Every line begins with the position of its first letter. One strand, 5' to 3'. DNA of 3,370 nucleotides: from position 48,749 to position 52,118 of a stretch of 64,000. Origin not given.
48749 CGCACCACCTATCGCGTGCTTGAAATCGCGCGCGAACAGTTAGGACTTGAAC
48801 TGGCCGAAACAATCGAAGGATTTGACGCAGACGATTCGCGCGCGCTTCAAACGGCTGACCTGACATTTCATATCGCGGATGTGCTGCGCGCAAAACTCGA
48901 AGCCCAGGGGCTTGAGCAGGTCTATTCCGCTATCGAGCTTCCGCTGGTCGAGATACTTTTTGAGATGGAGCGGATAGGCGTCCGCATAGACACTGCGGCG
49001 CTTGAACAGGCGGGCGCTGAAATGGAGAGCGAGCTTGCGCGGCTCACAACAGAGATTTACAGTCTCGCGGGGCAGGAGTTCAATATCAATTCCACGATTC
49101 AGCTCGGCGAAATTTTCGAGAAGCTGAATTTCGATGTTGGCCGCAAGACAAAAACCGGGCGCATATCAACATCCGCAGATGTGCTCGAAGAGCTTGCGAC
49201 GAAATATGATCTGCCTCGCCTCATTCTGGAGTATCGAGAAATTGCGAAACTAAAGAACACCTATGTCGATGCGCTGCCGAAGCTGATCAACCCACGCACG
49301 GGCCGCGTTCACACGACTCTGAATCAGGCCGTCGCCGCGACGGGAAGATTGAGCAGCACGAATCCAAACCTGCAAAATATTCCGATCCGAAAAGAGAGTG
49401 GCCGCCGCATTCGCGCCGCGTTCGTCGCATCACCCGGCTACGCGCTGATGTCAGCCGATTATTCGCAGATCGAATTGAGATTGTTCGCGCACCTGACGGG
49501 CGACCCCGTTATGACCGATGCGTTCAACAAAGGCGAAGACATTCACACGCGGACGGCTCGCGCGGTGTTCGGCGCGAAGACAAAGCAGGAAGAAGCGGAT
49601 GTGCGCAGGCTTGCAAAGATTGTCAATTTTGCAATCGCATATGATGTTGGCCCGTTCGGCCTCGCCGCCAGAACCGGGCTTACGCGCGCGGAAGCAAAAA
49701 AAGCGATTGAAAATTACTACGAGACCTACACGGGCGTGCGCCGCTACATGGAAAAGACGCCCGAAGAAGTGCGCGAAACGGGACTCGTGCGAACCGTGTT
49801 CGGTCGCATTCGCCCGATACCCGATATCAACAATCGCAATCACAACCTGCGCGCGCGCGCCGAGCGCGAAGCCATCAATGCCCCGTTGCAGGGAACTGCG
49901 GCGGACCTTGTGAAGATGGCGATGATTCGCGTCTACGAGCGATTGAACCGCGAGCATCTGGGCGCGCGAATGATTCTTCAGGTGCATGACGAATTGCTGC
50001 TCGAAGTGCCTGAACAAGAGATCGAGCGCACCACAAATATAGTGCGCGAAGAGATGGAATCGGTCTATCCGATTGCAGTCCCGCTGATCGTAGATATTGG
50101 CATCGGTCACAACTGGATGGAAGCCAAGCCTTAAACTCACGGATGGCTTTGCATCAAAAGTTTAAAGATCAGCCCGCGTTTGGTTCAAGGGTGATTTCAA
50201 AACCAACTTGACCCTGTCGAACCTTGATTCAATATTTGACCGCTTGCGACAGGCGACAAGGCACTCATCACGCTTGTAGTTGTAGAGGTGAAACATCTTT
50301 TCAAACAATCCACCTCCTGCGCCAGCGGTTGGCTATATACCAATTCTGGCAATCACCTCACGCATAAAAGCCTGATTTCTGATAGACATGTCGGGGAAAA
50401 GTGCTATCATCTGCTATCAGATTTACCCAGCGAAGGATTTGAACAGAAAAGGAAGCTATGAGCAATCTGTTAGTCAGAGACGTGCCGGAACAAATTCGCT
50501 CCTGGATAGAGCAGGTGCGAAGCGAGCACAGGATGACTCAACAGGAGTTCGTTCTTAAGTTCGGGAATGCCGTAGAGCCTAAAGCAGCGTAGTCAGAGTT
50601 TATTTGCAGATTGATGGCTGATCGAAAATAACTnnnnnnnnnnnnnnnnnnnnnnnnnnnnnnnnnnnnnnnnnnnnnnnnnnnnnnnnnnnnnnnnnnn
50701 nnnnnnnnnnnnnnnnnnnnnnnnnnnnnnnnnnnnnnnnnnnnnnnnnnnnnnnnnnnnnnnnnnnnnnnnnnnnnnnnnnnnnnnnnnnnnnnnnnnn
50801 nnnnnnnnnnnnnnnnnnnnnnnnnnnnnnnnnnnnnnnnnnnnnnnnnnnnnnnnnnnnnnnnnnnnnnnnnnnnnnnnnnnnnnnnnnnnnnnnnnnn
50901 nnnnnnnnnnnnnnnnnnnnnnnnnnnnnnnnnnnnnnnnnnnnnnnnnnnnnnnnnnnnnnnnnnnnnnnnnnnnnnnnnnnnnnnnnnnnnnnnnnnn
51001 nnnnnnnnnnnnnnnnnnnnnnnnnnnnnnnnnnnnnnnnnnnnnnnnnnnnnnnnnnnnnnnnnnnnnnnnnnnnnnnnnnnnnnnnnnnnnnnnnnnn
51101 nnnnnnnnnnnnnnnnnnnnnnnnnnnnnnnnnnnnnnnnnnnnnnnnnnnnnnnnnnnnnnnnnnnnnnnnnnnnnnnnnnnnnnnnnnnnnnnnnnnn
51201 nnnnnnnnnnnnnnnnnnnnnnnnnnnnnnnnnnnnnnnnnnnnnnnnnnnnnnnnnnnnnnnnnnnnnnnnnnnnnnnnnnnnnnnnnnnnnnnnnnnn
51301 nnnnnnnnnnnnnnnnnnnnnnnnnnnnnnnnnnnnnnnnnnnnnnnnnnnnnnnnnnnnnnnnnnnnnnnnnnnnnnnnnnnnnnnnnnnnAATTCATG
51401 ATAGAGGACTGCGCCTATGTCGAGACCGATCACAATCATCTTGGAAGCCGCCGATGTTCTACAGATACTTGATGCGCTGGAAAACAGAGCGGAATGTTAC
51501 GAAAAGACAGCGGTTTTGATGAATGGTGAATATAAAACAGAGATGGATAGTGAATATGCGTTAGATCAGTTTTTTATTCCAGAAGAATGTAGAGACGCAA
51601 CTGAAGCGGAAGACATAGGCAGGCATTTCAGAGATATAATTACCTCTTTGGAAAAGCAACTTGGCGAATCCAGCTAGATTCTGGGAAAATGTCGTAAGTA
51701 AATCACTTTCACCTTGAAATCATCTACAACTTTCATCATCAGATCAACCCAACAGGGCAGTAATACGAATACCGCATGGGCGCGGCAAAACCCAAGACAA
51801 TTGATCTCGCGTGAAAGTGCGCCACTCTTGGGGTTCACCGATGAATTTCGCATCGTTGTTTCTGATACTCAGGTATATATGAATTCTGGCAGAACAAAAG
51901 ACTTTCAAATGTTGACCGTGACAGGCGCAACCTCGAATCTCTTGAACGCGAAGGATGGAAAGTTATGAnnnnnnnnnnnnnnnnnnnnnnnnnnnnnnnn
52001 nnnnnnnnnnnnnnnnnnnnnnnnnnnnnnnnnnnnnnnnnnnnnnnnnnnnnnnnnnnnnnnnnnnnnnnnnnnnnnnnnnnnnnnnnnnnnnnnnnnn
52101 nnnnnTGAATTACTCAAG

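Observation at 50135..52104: Low-GC islet after polA: RHH mini-protein, HNH_2 endonuclease and two orphan ORFs, a possible defence or addiction module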

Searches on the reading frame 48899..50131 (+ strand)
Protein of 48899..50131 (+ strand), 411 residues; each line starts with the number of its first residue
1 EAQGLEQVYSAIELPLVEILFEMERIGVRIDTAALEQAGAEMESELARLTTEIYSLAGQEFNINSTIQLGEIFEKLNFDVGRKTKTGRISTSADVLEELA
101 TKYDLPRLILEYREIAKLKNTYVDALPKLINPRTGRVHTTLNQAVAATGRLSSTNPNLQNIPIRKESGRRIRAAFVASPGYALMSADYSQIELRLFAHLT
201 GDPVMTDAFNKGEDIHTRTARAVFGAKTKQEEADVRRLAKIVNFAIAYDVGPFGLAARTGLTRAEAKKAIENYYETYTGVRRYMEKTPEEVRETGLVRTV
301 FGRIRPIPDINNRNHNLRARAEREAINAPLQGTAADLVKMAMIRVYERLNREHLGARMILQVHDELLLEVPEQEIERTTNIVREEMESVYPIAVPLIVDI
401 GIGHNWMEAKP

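Call 10: find_related_loci(query=window:48899-50131:+, collection=genome_contigs, flank=10000)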
Query window:48899-50131:+ (411 aa) in genome_contigs; peptide patterns used: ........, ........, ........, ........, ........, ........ (x = any residue, [..] = any of these).
524 stretches matched a pattern; 363 encode a relative of the query (tblastn E <= 1e-3); the best 80 are kept; 80 distinct loci.
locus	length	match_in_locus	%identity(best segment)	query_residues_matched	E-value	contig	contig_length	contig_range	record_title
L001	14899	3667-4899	95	1-411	0e+0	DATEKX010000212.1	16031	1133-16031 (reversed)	MAG TPA_asm: Blastocatellia bacterium isolate SMAG_U8901 k141_607807, whole genome shotgun sequence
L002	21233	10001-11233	95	1-411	0e+0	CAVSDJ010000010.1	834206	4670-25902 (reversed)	MAG: Blastocatellia bacterium isolate MFD01916.bin.3.112 genome assembly, contig: contig_9977, whole genome shotgun sequ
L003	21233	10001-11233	87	1-411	0e+0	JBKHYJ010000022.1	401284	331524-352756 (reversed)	MAG: Blastocatellia bacterium isolate NC_bin.3.orig k127_420074, whole genome shotgun sequence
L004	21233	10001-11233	87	1-411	0e+0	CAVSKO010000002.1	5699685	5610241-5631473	MAG: Blastocatellia bacterium isolate MFD09212.bin.1.217 genome assembly, contig: contig_268, whole genome shotgun seque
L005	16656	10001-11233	84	1-411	0e+0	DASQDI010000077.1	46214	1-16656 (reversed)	MAG TPA_asm: Blastocatellia bacterium isolate SMAG_U11723 k141_1036183, whole genome shotgun sequence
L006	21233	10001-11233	86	1-411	0e+0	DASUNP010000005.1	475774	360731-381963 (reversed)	MAG TPA_asm: Blastocatellia bacterium isolate SMAG_U1603 k141_321618, whole genome shotgun sequence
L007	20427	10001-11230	83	1-410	0e+0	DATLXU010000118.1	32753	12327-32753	MAG TPA_asm: Blastocatellia bacterium isolate SMAG_U13254 k141_172819, whole genome shotgun sequence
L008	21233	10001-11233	85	1-411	0e+0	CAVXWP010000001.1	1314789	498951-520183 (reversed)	MAG: Blastocatellia bacterium isolate MFD04944.bin.1.11 genome assembly, contig: contig_16550, whole genome shotgun sequ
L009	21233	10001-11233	83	1-411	0e+0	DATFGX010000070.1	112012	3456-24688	MAG TPA_asm: Blastocatellia bacterium isolate SMAG_U8674 k141_962254, whole genome shotgun sequence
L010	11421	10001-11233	82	1-411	0e+0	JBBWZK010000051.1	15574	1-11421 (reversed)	MAG: Blastocatellia bacterium isolate Holy_42 scaffold_147891, whole genome shotgun sequence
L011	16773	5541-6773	83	1-411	0e+0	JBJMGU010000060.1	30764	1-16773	MAG: Blastocatellia bacterium isolate H2_16_all_fractions_metab_conc_16_60_11 k255_2256213, whole genome shotgun sequenc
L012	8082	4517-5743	81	3-411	0e+0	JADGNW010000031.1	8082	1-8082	MAG: Blastocatellia bacterium isolate Chersky_418 k127_731587, whole genome shotgun sequence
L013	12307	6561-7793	81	1-411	0e+0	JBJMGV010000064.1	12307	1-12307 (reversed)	MAG: Blastocatellia bacterium isolate H3_16_all_fractions_metab_conc_90_60_0 k255_4493357, whole genome shotgun sequence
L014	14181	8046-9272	81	3-411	0e+0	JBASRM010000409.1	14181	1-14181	MAG: Blastocatellia bacterium isolate MFD13521_ilm_asm_bin21 k127_284459, whole genome shotgun sequence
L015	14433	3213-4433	81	4-410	0e+0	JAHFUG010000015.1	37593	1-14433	MAG: Blastocatellia bacterium isolate nzgw74 NODE_22_length_37594_cov_10.500040, whole genome shotgun sequence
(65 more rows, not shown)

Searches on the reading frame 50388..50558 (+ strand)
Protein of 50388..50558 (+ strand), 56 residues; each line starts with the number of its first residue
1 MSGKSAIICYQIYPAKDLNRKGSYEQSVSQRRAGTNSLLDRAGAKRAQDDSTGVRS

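Call 4: search_protein_families(library=pfam, proteins=[window:50388-50558:+], max_evalue=0.1)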
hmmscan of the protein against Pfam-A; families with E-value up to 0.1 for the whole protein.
window:50388-50558:+ (56 aa): 0 families

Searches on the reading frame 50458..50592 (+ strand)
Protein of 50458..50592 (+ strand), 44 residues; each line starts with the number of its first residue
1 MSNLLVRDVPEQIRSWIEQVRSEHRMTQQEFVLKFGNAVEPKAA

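Call 4: search_protein_families(library=pfam, proteins=[window:50458-50592:+], max_evalue=0.1)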
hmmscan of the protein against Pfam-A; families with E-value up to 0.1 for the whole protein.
window:50458-50592:+ (44 aa): 1 family
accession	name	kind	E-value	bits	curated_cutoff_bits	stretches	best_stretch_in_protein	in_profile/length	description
PF24852.1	DUF7726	-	0.031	14.8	26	1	6-36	3-33/73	Domain of unknown function (DUF7726)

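Call 5: search_protein_families(library=ncbifam, proteins=[window:50458-50592:+], max_evalue=0.1)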
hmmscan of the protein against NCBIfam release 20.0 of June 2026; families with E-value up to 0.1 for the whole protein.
window:50458-50592:+ (44 aa): 1 family
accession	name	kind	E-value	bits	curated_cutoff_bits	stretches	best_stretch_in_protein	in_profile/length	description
NF050181.1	TA_anti_VapB_Myco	equivalog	0.067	13.7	60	1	1-32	1-32/72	type II toxin-antitoxin system VapB family antitoxin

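Call 6: search_protein_families(library=padloc, proteins=[window:50458-50592:+], max_evalue=0.1)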
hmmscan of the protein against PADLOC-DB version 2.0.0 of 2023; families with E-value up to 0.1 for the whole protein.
window:50458-50592:+ (44 aa): 0 families

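Call 7: search_protein_families(library=phrogs, proteins=[window:50458-50592:+], max_evalue=0.1)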
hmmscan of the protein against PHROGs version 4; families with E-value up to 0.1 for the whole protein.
window:50458-50592:+ (44 aa): 0 families

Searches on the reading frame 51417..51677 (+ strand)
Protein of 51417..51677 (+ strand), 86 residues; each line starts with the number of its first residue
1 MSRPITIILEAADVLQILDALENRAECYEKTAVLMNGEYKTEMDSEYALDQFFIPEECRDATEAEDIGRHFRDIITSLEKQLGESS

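Call 4: search_protein_families(library=pfam, proteins=[window:51417-51677:+], max_evalue=0.1)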
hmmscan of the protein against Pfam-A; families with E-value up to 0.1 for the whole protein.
window:51417-51677:+ (86 aa): 1 family
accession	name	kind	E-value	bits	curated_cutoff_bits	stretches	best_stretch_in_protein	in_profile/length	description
PF14345.11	GDYXXLXY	-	0.005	17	27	1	18-64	84-129/153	GDYXXLXY protein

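Call 5: search_protein_families(library=ncbifam, proteins=[window:51417-51677:+], max_evalue=0.1)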
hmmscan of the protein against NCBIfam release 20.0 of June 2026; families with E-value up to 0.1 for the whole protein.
window:51417-51677:+ (86 aa): 0 families

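Call 6: search_protein_families(library=padloc, proteins=[window:51417-51677:+], max_evalue=0.1)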
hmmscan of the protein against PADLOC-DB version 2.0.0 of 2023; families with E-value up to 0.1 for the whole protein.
window:51417-51677:+ (86 aa): 0 families

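Call 7: search_protein_families(library=phrogs, proteins=[window:51417-51677:+], max_evalue=0.1)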
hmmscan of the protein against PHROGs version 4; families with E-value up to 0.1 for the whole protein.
window:51417-51677:+ (86 aa): 0 families

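Call 47: find_homologous_proteins(query=window:51417-51674:+, max_evalue=0.001)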
Query window:51417-51674:+ (86 aa): 13 proteins with E <= 0.001 among 13 candidates.
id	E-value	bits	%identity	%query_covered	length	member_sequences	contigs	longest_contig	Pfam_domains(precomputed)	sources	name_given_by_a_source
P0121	1.2e-48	180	100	100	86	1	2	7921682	-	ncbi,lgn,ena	ncbi:MAG: hypothetical protein WBV94_32235 [Blastocatellia bacterium]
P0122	6.7e-30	120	70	99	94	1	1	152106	-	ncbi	ncbi:MAG: hypothetical protein ACJ74J_16620 [Blastocatellia bacterium]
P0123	2.9e-26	109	63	99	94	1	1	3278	-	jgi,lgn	jgi:hypothetical protein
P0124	1.4e-24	103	63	95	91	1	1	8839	-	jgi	jgi:hypothetical protein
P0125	3.2e-24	102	60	100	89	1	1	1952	-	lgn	-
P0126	5.2e-23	98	67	87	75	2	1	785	-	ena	-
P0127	1.0e-18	85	54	95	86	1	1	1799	-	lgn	-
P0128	1.2e-18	84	53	97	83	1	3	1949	-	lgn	-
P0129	1.7e-14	71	53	92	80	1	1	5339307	-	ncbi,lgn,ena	-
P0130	5.3e-14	70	45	97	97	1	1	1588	-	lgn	-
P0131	1.7e-12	65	48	98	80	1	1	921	-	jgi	jgi:hypothetical protein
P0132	7.2e-12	63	48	99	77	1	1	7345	-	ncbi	-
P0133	2.0e-8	52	44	98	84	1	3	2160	-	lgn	-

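Call 52: predict_structure(alignment_id=A2)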
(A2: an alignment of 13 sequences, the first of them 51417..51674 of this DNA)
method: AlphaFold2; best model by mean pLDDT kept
length: 86 residues; sequences in the alignment: 13
mean_pLDDT: 84.7   pTM: 0.71
mean pLDDT of the five models: 84.7, 84.1, 81.7, 81.6, 81.5
residues with pLDDT >= 90: 50; 70-90: 19; 50-70: 12; < 50: 5
segments of 3 or more residues with pLDDT < 50: none
pLDDT, mean of each block of 10 residues (from residue 1): 84 94 94 81 51 84 96 95 79
secondary structure, 60 per line:
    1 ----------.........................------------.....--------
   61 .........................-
elements in order: H11-35 H48-52 H61-85

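Call 55: search_protein_representatives(alignment_id=A2)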
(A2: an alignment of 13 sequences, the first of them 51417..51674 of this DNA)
Query: 13 sequences, 86 profile positions. Proteins with E-value up to 0.001 (for the whole library): 329; up to 1e-10: 82; up to 1e-30: 1. The best 150 are listed.
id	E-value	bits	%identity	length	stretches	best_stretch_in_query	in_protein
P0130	8.0e-32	125.3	-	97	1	1-84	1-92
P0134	8.3e-29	115.6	-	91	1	4-83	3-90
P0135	5.1e-28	113.1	-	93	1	1-84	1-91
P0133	6.1e-27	109.6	-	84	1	1-85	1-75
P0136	1.5e-24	102.0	-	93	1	1-85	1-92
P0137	1.3e-21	92.6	-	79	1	1-84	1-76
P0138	1.4e-21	92.5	-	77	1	1-84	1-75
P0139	9.3e-21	89.8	-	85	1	1-85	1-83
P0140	9.4e-21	89.8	-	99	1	1-83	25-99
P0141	9.8e-21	89.8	-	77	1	1-83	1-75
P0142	2.1e-20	88.7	-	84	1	4-85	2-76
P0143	3.8e-20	87.9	-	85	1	1-83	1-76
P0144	1.1e-19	86.4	-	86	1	5-83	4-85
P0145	2.3e-18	82.2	-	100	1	3-84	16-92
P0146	2.3e-18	82.1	-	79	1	3-85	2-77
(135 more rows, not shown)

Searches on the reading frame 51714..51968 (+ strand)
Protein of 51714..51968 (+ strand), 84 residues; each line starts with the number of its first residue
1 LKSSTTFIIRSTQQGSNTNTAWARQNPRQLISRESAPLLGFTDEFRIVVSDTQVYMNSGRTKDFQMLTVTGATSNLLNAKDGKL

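Call 4: search_protein_families(library=pfam, proteins=[window:51714-51968:+], max_evalue=0.1)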
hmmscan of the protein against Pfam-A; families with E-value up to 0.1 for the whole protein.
window:51714-51968:+ (84 aa): 1 family
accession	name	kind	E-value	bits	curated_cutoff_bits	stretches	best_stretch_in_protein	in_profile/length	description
PF00145.23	DNA_methylase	-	0.0012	18.7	22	1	12-59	262-307/324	C-5 cytosine-specific DNA methylase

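Call 5: search_protein_families(library=ncbifam, proteins=[window:51714-51968:+], max_evalue=0.1)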
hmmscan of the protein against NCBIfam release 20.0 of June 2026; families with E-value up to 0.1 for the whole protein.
window:51714-51968:+ (84 aa): 2 families
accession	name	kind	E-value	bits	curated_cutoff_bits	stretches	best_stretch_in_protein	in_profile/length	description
NF007772.0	PRK10458.1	subfamily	4.3e-05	22.2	710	1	19-61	393-439/472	DNA cytosine methylase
TIGR00675.1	dcm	superfamily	0.00035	20.3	100.65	1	12-59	267-314/329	DNA (cytosine-5-)-methyltransferase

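Call 6: search_protein_families(library=padloc, proteins=[window:51714-51968:+], max_evalue=0.1)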
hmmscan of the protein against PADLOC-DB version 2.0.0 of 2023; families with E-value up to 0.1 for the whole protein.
window:51714-51968:+ (84 aa): 6 families
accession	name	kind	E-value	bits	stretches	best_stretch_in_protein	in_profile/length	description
PDLC02653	DrmMII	-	3.3e-08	30.8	1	10-60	244-295/333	DrmMII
PDLC03361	MTase_II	-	5.5e-07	26.8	1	15-60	369-419/455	Type II methyltransferase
PDLC03733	oMTase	-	3.6e-05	20.7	1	23-79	399-456/476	orphan methyltransferase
PDLC03272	MTase_II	-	0.0003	18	1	5-59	316-371/407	Type II methyltransferase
PDLC03378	MTase_II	-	0.0027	15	1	13-55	265-307/344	Type II methyltransferase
PDLC03232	MTase_II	-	0.0042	13.9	1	5-66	388-448/465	Type II methyltransferase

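Call 7: search_protein_families(library=phrogs, proteins=[window:51714-51968:+], max_evalue=0.1)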
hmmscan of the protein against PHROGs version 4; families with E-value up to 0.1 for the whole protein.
window:51714-51968:+ (84 aa): 0 families
